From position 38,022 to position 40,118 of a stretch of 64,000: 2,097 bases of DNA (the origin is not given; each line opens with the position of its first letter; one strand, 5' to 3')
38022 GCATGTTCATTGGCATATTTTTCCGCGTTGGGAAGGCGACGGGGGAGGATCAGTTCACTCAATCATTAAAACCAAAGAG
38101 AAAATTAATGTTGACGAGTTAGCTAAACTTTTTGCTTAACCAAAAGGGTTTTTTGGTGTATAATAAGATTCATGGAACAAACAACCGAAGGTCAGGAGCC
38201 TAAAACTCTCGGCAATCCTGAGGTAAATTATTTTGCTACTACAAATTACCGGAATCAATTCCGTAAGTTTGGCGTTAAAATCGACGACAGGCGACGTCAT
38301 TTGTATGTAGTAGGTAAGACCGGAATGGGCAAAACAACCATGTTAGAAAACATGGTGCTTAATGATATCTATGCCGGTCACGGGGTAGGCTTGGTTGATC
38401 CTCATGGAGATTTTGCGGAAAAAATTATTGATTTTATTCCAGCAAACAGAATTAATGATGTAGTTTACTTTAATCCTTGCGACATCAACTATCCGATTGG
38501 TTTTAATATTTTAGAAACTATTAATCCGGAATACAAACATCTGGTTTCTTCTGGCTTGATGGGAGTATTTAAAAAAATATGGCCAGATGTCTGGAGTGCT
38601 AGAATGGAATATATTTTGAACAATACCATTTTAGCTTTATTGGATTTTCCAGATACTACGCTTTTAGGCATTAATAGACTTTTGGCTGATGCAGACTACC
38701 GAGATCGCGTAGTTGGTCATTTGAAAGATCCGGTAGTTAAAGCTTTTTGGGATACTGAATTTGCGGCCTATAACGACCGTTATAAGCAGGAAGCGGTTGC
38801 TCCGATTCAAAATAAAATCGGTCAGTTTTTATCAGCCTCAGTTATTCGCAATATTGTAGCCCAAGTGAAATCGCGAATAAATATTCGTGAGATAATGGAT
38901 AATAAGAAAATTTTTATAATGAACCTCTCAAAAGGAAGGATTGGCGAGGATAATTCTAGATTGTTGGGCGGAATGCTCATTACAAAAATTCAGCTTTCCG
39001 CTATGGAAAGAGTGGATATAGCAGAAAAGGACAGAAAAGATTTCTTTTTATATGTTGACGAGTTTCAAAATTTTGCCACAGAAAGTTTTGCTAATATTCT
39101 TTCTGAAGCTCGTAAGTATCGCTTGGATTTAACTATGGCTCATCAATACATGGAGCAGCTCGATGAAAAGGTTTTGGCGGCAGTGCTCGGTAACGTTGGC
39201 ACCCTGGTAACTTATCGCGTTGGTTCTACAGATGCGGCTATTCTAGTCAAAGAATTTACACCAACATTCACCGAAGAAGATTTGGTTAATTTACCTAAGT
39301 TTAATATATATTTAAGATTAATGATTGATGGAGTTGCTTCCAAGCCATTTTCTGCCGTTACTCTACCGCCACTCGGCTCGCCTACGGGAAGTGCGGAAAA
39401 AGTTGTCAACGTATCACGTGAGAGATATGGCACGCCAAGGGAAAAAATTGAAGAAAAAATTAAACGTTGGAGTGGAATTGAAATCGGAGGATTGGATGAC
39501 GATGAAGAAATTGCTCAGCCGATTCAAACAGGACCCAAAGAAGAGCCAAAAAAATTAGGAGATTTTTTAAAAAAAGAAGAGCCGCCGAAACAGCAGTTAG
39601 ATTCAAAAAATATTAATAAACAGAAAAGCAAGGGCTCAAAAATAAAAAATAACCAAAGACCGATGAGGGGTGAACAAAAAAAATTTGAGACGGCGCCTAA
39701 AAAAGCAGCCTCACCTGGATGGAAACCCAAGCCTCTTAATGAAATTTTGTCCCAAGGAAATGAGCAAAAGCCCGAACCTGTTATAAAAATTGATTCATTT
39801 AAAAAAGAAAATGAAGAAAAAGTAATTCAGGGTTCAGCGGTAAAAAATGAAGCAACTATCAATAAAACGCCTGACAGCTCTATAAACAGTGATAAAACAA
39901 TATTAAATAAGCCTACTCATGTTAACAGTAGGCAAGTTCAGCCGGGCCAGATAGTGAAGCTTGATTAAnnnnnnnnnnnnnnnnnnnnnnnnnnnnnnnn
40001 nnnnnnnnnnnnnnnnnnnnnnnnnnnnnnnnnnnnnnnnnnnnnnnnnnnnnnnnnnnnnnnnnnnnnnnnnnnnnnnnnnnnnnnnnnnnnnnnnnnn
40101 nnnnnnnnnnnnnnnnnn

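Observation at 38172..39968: Orphan soluble VirD4/TraG-like coupling ATPase with a long disordered K/E/P-rich tail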

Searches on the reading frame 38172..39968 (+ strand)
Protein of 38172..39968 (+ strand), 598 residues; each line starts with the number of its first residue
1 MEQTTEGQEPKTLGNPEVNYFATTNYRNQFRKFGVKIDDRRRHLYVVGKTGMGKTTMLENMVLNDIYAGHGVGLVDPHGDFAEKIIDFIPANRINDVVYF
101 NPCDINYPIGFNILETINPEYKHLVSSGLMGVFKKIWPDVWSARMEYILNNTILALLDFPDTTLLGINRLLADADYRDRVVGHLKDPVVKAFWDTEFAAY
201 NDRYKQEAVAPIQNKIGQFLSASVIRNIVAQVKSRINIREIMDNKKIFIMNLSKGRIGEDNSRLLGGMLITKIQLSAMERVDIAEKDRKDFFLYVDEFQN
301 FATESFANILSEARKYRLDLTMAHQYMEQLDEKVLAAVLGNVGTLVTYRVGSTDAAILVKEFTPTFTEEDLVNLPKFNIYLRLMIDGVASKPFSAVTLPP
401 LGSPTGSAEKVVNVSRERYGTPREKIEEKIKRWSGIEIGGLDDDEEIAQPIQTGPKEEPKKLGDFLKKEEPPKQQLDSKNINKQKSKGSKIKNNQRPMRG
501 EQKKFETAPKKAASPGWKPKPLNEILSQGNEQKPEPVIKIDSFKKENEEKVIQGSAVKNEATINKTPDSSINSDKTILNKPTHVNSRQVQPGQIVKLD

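Call 3: search_protein_families(library=pfam, proteins=[window:38172-39968:+], max_evalue=1)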
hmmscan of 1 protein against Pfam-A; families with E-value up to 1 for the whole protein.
window:38172-39968:+ (598 aa): 10 families
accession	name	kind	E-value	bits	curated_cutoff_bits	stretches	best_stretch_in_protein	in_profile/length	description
PF10412.15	TrwB_AAD_bind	-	5e-09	36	20.5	1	37-356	11-316/387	Type IV secretion-system coupling protein DNA-binding domain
PF01935.23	DUF87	-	2.8e-05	24.8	23.2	1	41-257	23-204/220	Helicase HerA, central domain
PF12696.13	TraG-D_C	-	8.5e-05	22.9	22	1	293-354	4-70/126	TraM recognition site of TraD and TraG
PF13401.12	AAA_22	-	0.00058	20.6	27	1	40-63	4-27/130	AAA domain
PF04851.21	ResIII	-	0.01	16.2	22.5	1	33-59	15-41/164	Type III restriction enzyme, res subunit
PF25199.1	nSTAND_NTPase5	-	0.01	16.1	34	1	38-92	38-93/145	Novel STAND NTPase 5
PF01580.24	FtsK_SpoIIIE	-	0.021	14.7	24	1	42-66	40-64/221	FtsK/SpoIIIE family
PF13191.12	AAA_16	-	0.061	14.3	32.6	1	40-61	23-44/167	AAA ATPase domain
PF03205.20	MobB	-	0.2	12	26.6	1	44-76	2-34/133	Molybdopterin guanine dinucleotide synthesis protein B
PF13604.12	AAA_30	-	0.24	11.5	27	0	39-79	16-56/191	AAA domain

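Call 4: search_protein_families(library=ncbifam, proteins=[window:38172-39968:+], max_evalue=1)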
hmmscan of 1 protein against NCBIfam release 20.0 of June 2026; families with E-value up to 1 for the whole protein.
window:38172-39968:+ (598 aa): 12 families
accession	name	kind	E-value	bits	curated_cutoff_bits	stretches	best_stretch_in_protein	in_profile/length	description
TIGR03743.1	SXT_TraD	subfamily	6.2e-12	44.8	366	2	35-80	169-214/636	conjugative transfer system coupling protein TraD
NF045973.1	conju_CD1115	equivalog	6.8e-10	38.4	250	1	34-349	17-356/442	VirD4-like conjugal transfer protein, CD1115 family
TIGR03754.1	conj_TOL_TraD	equivalog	2.9e-08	32.7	647.55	2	35-80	174-219/643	type IV conjugative transfer system coupling protein TraD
NF041447.1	TrbC_conju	equivalog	4.6e-08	32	800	1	21-77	109-165/685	F-type conjugative transfer protein TrbC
NF053655.1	CedD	equivalog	1.7e-07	30.3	600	2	30-102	210-281/527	DNA-translocating ATPase CedD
NF045975.1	VirB4_plasma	equivalog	0.0002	19.2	590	1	45-95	519-568/894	Mbov_0397 family ICE element conjugal transfer ATPase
TIGR03922.1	T7SS_EccA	equivalog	0.01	14.5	466.65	1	28-72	299-341/557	type VII secretion AAA-ATPase EccA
TIGR04234.1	seadorna_RNAP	equivalog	0.015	12.9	150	1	176-258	872-959/1144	RNA-directed RNA polymerase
NF033849.1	ser_rich_anae_1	subfamily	0.065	10.5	650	0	303-338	1047-1082/1163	serine-rich protein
TIGR03499.1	FlhF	equivalog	0.13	12.3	174.15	1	31-57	188-214/286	flagellar biosynthesis GTPase FlhF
TIGR03819.1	heli_sec_ATPase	hypoth_equivalog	0.2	10.8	373.15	1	37-62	174-199/340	TadA family conjugal transfer-associated ATPase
NF039170.1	SdrH_fam_CTERM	subfamily_domain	0.23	11.5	50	1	295-346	39-94/163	SdrH family protein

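Call 5: search_solved_structures(query=window:38172-39968:+, max_evalue=1, show_alignments=2)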
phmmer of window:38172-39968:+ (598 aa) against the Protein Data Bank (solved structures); distinct sequences matched with E-value up to 1: 7.
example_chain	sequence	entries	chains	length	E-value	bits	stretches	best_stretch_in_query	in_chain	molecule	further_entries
1gl6_A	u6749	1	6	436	0.00036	22.3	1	38-85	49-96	ATPASE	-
1e9r_A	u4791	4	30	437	0.00036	22.3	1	38-85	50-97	CONJUGAL TRANSFER PROTEIN TRWB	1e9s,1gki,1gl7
2qa5_A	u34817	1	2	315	0.013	17.2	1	8-69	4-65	Septin-2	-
2qag_A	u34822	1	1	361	0.016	16.8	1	8-69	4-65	Septin-2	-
6sz9_A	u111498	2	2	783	0.023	16.4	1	32-90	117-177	IcmO (DotL)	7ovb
9bht_C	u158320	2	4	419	0.084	14.5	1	8-70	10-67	CiSeptin-7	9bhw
9bht_A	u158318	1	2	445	0.39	12.3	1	13-69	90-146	CiSeptin-2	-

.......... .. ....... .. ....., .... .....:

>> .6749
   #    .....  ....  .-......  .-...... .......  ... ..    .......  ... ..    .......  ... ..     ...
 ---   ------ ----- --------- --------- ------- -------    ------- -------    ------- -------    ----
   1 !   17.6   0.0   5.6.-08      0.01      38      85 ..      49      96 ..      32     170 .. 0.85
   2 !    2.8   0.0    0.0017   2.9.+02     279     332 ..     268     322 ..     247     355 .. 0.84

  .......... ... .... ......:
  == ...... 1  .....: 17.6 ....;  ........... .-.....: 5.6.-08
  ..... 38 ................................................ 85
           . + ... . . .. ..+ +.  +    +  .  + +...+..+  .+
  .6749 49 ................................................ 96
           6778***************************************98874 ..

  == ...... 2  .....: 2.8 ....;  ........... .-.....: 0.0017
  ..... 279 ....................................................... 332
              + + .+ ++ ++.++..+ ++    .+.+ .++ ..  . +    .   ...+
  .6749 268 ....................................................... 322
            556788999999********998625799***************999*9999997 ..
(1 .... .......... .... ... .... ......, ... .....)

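Call 15: find_homologous_proteins(query=window:38172-39968:+, max_evalue=0.00001)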
Query window:38172-39968:+ (598 aa): 8000 proteins with E <= 0.00001 among 8000 candidates; the best 120 are listed.
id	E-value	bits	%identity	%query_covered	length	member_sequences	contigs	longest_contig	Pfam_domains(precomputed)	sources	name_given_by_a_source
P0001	0.0e+0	1348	100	100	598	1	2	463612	PF10412.16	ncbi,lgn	-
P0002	2.2e-280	949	77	91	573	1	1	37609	PF10412.16,PF01935.24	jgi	jgi:hypothetical protein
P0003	1.1e-277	940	78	91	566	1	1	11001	PF10412.16,PF01935.24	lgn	-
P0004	9.2e-277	937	74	94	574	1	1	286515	PF10412.16,PF01935.24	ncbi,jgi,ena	ncbi:MAG: type IV secretion system DNA-binding domain-containing protein [Patescibacteria group bact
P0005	5.9e-276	935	73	98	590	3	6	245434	PF10412.16,PF01935.24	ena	-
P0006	6.5e-273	925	68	98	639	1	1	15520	PF10412.16,PF01935.24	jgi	jgi:Type IV secretion-system coupling protein DNA-binding domain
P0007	5.5e-271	918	68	98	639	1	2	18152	PF10412.16,PF01935.24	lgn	-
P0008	6.7e-269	911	71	100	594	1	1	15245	PF10412.16,PF01935.24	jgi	jgi:hypothetical protein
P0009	1.4e-268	910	74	90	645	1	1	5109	PF10412.16,PF01935.24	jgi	-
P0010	1.4e-267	907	69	100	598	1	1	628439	PF10412.16,PF01935.24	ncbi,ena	-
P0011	5.3e-267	905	66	98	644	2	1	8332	PF10412.16,PF01935.24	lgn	-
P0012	1.1e-266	904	69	100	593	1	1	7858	PF10412.16,PF01935.24,PF02534.21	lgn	-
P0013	1.5e-266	904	70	99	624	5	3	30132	PF10412.16,PF01935.24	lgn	-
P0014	1.1e-265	901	69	99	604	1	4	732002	PF10412.16,PF01935.24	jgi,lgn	jgi:hypothetical protein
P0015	4.8e-264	895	69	100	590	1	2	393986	PF10412.16,PF01935.24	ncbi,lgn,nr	ncbi:MAG: type IV secretion system DNA-binding domain-containing protein [Candidatus Magasanikbacter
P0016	2.1e-259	880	68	99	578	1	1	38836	PF10412.16,PF01935.24,PF02534.21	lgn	-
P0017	2.8e-257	873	71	96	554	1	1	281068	PF10412.16,PF01935.24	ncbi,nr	ncbi:MAG: type IV secretion system DNA-binding domain-containing protein [Patescibacteria group bact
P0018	3.0e-253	860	67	100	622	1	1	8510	PF10412.16,PF01935.24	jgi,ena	-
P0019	2.6e-250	850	84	73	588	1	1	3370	PF10412.16,PF01935.24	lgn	-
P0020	4.8e-249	846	83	75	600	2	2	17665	PF10412.16,PF01935.24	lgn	-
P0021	6.3e-249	845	72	88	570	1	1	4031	PF10412.16,PF01935.24,PF02534.21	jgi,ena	-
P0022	8.6e-249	845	84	72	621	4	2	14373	PF10412.16,PF01935.24,PF12696.14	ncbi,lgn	-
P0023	1.7e-248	844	82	74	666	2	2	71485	PF10412.16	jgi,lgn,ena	-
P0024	4.7e-248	842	84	73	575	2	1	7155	PF10412.16,PF01935.24,PF02534.21,PF12696.14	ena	-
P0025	1.9e-247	840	85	71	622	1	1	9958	PF10412.16,PF01935.24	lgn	-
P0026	2.4e-247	840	82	74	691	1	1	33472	PF10412.16,PF01935.24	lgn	-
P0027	4.3e-247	839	83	75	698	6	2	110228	PF10412.16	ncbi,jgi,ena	-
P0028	7.9e-247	838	82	75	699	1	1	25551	PF10412.16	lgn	-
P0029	1.0e-246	838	83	73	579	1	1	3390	PF10412.16,PF01935.24,PF02534.21,PF12696.14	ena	-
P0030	6.9e-246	835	72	86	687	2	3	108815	PF10412.16,PF01935.24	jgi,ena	-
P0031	1.2e-245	835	84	72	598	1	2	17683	PF10412.16,PF01935.24,PF02534.21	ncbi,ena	-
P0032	2.5e-245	833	82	74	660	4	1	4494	PF10412.16,PF01935.24,PF02534.21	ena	-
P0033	3.1e-245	833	70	90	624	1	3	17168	PF10412.16,PF01935.24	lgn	-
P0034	4.0e-245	833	82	75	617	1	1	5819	PF10412.16,PF01935.24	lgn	-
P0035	5.3e-245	832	64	99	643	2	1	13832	PF10412.16,PF01935.24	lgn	-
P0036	7.2e-245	832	74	85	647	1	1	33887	PF10412.16,PF01935.24,PF02534.21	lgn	-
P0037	9.9e-245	832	80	75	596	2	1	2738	PF10412.16,PF01935.24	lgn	-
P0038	1.1e-244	831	81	74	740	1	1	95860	PF10412.16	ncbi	-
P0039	1.2e-244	831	83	73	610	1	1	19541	PF10412.16,PF01935.24,PF02534.21,PF12696.14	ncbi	-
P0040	1.3e-244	831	65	100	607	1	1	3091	PF10412.16,PF01935.24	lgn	-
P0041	1.4e-244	831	82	73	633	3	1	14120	PF10412.16,PF01935.24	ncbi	-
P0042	2.2e-244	830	81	74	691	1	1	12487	PF10412.16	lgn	-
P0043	2.5e-244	830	71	89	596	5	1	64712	PF10412.16,PF01935.24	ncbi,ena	-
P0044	4.0e-244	829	82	73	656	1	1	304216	PF10412.16,PF01935.24,PF02534.21,PF12696.14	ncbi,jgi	-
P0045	5.2e-244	829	67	92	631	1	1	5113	PF10412.16,PF01935.24,PF02534.21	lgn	-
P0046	5.7e-244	829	84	72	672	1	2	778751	PF10412.16,PF01935.24,PF12696.14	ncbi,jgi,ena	ncbi:MAG: type IV secretion system DNA-binding domain-containing protein [Patescibacteria group bact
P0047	6.4e-244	829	82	74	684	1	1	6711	PF10412.16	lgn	-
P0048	7.1e-244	829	65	98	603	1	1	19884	PF10412.16,PF01935.24,PF02534.21,PF12696.14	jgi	-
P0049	7.4e-244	829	82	74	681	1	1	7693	PF10412.16,PF01935.24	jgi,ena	-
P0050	8.4e-244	828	83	73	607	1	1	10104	PF10412.16,PF01935.24,PF02534.21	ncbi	-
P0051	8.5e-244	828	82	74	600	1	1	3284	PF10412.16,PF01935.24,PF02534.21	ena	-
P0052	9.2e-244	828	81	73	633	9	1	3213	PF10412.16,PF01935.24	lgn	-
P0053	1.3e-243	828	67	92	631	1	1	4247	PF10412.16,PF01935.24,PF02534.21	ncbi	-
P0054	2.2e-243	827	81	74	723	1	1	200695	PF10412.16,PF01935.24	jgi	-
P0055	2.3e-243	827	82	74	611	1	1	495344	PF10412.16,PF01935.24,PF02534.21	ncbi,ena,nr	ncbi:MAG: Uncharacterized protein G01um101413_167 [Parcubacteria group bacterium Gr01-1014_13]|nr:MA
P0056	2.7e-243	827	85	70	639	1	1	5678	PF10412.16,PF01935.24,PF12696.14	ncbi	-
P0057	2.9e-243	827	82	73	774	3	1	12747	PF10412.16,PF01935.24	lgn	-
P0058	4.6e-243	826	83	72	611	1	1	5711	PF10412.16,PF01935.24,PF02534.21,PF12696.14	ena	-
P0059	4.8e-243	826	80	75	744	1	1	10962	PF10412.16,PF01935.24,PF02534.21,PF12696.14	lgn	-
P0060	5.5e-243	826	78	76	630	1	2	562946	PF10412.16,PF01935.24,PF02534.21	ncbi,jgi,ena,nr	ncbi:MAG TPA: type IV secretion system DNA-binding domain-containing protein [Candidatus Magasanikba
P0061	6.2e-243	826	83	72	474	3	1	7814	PF10412.16,PF01935.24,PF02534.21,PF12696.14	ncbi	-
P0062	9.3e-243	825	82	74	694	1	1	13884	PF10412.16,PF01935.24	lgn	-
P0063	1.2e-242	825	83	72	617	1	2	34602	PF10412.16,PF01935.24,PF02534.21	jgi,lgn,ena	jgi:hypothetical protein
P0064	1.3e-242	824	83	72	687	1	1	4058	PF10412.16,PF01935.24,PF02534.21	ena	-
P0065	1.4e-242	824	74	83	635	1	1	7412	PF10412.16,PF01935.24,PF02534.21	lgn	-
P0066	1.4e-242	824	80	74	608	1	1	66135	PF10412.16,PF01935.24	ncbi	-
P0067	1.5e-242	824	83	72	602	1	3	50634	PF10412.16,PF01935.24,PF02534.21,PF12696.14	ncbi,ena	ncbi:MAG: type IV secretion system DNA-binding domain-containing protein [Patescibacteria group bact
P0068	1.6e-242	824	82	73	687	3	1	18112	PF10412.16,PF01935.24,PF12696.14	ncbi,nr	ncbi:MAG: type IV secretion system DNA-binding domain-containing protein [Candidatus Magasanikbacter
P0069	1.6e-242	824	83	72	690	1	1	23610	PF10412.16,PF01935.24,PF02534.21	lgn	-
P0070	1.7e-242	824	75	78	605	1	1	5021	PF10412.16,PF01935.24,PF02534.21,PF12696.14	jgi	jgi:hypothetical protein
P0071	1.9e-242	824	71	87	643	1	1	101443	PF10412.16,PF01935.24,PF02534.21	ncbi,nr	ncbi:MAG: type IV secretion system DNA-binding domain-containing protein [Candidatus Magasanikbacter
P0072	2.0e-242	824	82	73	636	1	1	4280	PF10412.16,PF01935.24,PF02534.21,PF12696.14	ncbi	-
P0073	2.2e-242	824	83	72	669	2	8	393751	PF10412.16,PF01935.24,PF02534.21,PF12696.14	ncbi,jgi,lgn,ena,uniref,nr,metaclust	ncbi:MAG: hypothetical protein A2534_04015 [Candidatus Magasanikbacteria bacterium RIFOXYD2_FULL_39_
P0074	2.3e-242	824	79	76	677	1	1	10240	PF10412.16,PF01935.24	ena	-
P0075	2.3e-242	824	65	97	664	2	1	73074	PF10412.16,PF01935.24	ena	-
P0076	2.6e-242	824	82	73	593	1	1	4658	PF10412.16,PF01935.24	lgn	-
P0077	3.4e-242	823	82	74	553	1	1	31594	PF10412.16,PF01935.24,PF02534.21,PF12696.14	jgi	jgi:hypothetical protein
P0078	3.5e-242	823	80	74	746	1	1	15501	PF10412.16,PF01935.24,PF02534.21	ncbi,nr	ncbi:MAG: DUF87 domain-containing protein [Candidatus Magasanikbacteria bacterium]|nr:DUF87 domain-c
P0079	3.6e-242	823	73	84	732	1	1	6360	PF10412.16,PF01935.24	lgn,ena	-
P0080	4.1e-242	823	82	73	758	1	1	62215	PF10412.16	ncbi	-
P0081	4.5e-242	823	82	73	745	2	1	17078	PF10412.16,PF01935.24,PF02534.21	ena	-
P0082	5.2e-242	823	66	98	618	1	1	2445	PF10412.16,PF01935.24,PF02534.21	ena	-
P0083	5.2e-242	823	83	73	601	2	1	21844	PF10412.16,PF01935.24,PF02534.21,PF12696.14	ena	-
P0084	6.4e-242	822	84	71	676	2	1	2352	PF10412.16,PF01935.24,PF02534.21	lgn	-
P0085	6.7e-242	822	80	75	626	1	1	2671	PF10412.16,PF01935.24,PF02534.21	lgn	-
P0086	6.8e-242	822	81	75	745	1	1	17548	PF10412.16,PF01935.24,PF02534.21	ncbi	-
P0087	1.0e-241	822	-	-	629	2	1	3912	PF10412.16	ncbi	-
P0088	1.0e-241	822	78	78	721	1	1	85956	PF10412.16,PF01935.24,PF02534.21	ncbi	-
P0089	1.0e-241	822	79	73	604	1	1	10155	PF10412.16,PF01935.24,PF02534.21,PF12696.14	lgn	-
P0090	1.2e-241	821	81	74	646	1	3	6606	PF10412.16,PF02534.21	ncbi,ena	-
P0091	1.3e-241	821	82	72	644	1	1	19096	PF10412.16,PF01935.24,PF02534.21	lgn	-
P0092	1.3e-241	821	80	75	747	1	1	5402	PF10412.16,PF01935.24,PF02534.21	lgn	-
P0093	2.2e-241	820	82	73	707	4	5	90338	PF10412.16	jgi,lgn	jgi:hypothetical protein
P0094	2.6e-241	820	75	78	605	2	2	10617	PF10412.16,PF01935.24,PF02534.21,PF12696.14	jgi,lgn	jgi:hypothetical protein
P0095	2.7e-241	820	68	91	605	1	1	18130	PF10412.16,PF01935.24,PF02534.21,PF12696.14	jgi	jgi:hypothetical protein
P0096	3.0e-241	820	71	86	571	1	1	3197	PF10412.16,PF01935.24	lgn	-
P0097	3.3e-241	820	68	94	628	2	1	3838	PF10412.16,PF01935.24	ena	-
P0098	3.3e-241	820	82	72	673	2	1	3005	PF10412.16,PF01935.24,PF02534.21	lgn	-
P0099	3.3e-241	820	82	73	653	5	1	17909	PF10412.16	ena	-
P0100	3.8e-241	820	79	77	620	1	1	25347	PF10412.16,PF01935.24,PF02534.21,PF12696.14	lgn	-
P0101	4.6e-241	819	66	99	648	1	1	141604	PF10412.16,PF01935.24,PF12696.14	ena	-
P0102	4.7e-241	819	81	75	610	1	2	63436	PF10412.16,PF02534.21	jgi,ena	-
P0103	5.1e-241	819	81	73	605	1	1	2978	PF10412.16,PF01935.24,PF12696.14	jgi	-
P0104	5.6e-241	819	81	74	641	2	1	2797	PF10412.16,PF02534.21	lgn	-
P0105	6.1e-241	819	84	71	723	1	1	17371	PF10412.16,PF02534.21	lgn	-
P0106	6.5e-241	819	83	71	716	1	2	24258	PF10412.16,PF01935.24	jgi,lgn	jgi:hypothetical protein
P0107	7.7e-241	819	82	73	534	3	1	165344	PF10412.16,PF01935.24,PF02534.21,PF12696.14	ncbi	-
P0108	8.3e-241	819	82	73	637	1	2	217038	PF10412.16,PF02534.21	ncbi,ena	-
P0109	8.8e-241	818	81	74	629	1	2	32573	PF10412.16,PF01935.24,PF02534.21,PF12696.14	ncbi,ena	-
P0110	9.6e-241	818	82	72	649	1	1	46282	PF10412.16,PF12696.14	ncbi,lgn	-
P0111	1.2e-240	818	76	82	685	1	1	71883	PF10412.16,PF12696.14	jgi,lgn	-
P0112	1.5e-240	818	82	72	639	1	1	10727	PF10412.16,PF01935.24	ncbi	-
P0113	1.7e-240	818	81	73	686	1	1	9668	PF10412.16,PF02534.21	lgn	-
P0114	1.8e-240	817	82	73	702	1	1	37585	PF10412.16,PF02534.21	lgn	-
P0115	2.0e-240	817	81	74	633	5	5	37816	PF10412.16,PF01935.24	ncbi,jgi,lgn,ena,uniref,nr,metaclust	ncbi:MAG: hypothetical protein UV70_C0019G0006 [Parcubacteria group bacterium GW2011_GWA2_43_13]|uni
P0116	2.1e-240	817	83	71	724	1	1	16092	PF10412.16,PF01935.24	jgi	jgi:hypothetical protein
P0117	2.7e-240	817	82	73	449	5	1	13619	PF10412.16,PF02534.21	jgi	-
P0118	2.8e-240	817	83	72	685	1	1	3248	PF10412.16,PF01935.24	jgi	jgi:hypothetical protein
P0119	2.9e-240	817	71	86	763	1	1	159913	PF10412.16,PF01935.24,PF02534.21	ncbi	-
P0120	3.3e-240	817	80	75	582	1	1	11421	PF10412.16,PF01935.24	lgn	-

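Call 17: find_encoding_contigs(protein=P0001, flank=10000, max_places=3)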
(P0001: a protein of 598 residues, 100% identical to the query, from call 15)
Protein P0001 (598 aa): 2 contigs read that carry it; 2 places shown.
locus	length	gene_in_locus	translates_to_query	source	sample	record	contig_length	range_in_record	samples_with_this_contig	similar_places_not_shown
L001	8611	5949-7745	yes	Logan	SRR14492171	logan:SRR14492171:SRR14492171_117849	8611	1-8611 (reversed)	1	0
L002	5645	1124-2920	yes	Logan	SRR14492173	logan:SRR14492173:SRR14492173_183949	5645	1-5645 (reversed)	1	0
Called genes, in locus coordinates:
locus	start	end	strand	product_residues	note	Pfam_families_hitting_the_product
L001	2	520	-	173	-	?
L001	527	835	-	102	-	PF02575:YbaB_DNA_bd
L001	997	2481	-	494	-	PF00772:DnaB, PF13481:AAA_25, PF03796:DnaB_C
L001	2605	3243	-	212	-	PF01066:CDP-OH_P_transf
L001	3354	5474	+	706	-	-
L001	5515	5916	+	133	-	PF11969:DcpS_C, PF01230:HIT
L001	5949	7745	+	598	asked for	PF10412:TrwB_AAD_bind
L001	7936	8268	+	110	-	PF23477:zf_Tbcl_2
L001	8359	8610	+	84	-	?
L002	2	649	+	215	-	?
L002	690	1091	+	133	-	PF11969:DcpS_C, PF01230:HIT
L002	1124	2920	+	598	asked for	PF10412:TrwB_AAD_bind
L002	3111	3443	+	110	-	PF23477:zf_Tbcl_2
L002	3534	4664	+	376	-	PF02540:NAD_synthase (weak), PF03054:tRNA_Me_trans, PF20259:tRNA_Me_trans_M, PF20258:tRNA_Me_trans_C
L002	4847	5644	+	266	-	?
